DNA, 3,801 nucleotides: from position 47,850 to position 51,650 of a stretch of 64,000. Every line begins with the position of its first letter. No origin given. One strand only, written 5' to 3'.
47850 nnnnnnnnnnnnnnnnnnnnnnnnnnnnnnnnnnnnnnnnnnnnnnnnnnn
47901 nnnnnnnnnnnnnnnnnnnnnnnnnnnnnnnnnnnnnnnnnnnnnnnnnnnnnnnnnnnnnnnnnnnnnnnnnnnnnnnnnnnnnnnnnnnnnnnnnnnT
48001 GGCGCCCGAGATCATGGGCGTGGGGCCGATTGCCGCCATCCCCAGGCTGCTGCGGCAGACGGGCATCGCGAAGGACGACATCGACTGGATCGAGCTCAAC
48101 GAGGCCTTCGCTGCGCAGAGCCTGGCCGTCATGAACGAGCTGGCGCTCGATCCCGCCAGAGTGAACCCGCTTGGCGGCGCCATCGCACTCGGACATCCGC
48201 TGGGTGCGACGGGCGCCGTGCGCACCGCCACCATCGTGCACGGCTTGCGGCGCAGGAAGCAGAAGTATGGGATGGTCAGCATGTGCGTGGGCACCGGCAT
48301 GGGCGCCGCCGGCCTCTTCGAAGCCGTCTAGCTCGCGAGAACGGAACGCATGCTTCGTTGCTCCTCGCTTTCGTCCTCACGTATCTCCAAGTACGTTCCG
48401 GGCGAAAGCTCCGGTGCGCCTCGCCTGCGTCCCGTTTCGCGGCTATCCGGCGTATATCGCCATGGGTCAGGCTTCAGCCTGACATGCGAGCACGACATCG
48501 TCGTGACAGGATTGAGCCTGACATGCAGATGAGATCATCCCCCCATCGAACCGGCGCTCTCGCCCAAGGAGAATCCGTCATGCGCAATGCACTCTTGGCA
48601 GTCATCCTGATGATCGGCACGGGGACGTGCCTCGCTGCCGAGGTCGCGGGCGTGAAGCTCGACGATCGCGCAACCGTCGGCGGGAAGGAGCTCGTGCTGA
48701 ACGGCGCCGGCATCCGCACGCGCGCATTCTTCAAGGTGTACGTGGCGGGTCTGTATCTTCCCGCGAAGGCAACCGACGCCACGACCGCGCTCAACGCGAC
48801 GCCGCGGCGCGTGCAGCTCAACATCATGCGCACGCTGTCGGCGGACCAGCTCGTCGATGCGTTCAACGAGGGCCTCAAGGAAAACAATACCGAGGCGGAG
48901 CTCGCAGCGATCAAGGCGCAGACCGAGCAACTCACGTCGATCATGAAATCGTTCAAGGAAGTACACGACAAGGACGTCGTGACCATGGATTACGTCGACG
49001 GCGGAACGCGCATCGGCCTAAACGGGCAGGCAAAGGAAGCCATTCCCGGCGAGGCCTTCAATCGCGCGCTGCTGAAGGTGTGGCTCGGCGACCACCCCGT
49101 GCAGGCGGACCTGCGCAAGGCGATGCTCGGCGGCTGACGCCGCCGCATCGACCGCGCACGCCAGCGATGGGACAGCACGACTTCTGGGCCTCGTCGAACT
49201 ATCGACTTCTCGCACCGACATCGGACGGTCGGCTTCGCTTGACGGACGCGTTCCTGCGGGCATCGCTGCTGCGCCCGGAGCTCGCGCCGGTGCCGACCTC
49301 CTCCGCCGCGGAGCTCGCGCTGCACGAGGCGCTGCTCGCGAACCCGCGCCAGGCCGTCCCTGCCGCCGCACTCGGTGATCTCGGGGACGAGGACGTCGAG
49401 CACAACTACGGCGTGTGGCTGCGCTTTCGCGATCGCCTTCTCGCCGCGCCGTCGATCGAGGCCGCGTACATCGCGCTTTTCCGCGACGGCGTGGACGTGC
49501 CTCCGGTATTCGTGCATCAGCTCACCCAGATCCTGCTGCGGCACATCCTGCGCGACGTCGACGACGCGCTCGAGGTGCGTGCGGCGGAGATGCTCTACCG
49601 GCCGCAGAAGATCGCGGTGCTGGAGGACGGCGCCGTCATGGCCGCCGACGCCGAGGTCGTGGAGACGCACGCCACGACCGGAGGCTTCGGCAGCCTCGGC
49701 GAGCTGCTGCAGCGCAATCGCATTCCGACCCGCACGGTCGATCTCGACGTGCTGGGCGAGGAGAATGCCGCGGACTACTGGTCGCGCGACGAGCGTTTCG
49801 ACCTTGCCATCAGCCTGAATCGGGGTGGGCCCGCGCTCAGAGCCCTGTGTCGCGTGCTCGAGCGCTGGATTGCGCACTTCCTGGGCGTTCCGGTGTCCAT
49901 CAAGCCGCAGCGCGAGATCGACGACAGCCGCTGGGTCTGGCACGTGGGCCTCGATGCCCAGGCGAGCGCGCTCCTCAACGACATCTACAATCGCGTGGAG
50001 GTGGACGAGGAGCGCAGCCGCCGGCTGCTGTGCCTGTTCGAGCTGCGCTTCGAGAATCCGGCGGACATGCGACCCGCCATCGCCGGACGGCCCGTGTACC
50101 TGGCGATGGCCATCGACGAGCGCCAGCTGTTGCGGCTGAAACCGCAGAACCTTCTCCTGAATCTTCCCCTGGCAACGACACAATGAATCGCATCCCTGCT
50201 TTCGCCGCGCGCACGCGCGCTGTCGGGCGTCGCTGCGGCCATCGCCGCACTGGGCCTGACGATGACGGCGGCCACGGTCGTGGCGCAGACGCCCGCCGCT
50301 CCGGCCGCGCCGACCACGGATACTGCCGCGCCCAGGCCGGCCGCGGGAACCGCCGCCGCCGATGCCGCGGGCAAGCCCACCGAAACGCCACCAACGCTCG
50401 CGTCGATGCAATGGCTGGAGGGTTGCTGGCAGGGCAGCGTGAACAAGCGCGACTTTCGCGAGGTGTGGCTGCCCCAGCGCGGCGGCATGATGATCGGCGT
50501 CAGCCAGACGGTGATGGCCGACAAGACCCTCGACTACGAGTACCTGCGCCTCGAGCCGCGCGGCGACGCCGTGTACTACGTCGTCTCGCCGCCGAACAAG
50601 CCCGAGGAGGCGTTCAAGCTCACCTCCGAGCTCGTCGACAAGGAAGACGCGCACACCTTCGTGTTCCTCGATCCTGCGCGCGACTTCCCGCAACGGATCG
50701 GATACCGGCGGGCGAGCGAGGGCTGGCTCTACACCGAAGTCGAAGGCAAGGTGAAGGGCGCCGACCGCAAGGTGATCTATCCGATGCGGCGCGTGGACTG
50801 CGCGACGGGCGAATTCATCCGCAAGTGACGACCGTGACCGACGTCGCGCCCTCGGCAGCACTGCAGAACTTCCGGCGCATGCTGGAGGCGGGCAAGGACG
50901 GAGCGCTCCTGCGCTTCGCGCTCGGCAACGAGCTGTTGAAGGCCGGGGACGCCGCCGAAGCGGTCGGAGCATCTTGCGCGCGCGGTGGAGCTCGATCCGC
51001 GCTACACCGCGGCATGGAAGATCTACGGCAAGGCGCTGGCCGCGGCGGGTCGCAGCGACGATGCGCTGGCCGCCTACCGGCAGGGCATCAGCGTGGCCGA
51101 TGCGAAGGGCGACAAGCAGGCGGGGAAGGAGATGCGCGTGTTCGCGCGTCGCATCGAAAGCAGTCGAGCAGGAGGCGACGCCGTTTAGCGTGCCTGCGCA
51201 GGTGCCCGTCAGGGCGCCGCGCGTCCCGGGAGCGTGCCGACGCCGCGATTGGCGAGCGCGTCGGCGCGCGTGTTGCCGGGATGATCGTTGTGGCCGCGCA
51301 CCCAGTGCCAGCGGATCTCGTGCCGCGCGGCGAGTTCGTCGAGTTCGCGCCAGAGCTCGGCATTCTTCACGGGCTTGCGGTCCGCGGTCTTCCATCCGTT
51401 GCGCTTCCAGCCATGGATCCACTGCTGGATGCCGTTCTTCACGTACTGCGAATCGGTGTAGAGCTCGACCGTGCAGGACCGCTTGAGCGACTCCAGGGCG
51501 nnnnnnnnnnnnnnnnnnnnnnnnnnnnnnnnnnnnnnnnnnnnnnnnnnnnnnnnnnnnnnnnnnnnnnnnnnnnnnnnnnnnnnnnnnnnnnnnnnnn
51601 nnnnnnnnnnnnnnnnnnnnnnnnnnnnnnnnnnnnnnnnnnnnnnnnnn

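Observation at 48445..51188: Uncharacterised four-gene operon (periplasmic CHI-fold protein, DUF6352-like, secreted DUF6265-like, TPR) appended to the fad cluster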

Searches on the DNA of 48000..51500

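Call 40: search_rna_families(source=window, start=48000, end=51500, threshold=evalue, max_evalue=1)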
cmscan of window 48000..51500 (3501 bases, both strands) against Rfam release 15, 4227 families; matches with E-value up to 1: 0.
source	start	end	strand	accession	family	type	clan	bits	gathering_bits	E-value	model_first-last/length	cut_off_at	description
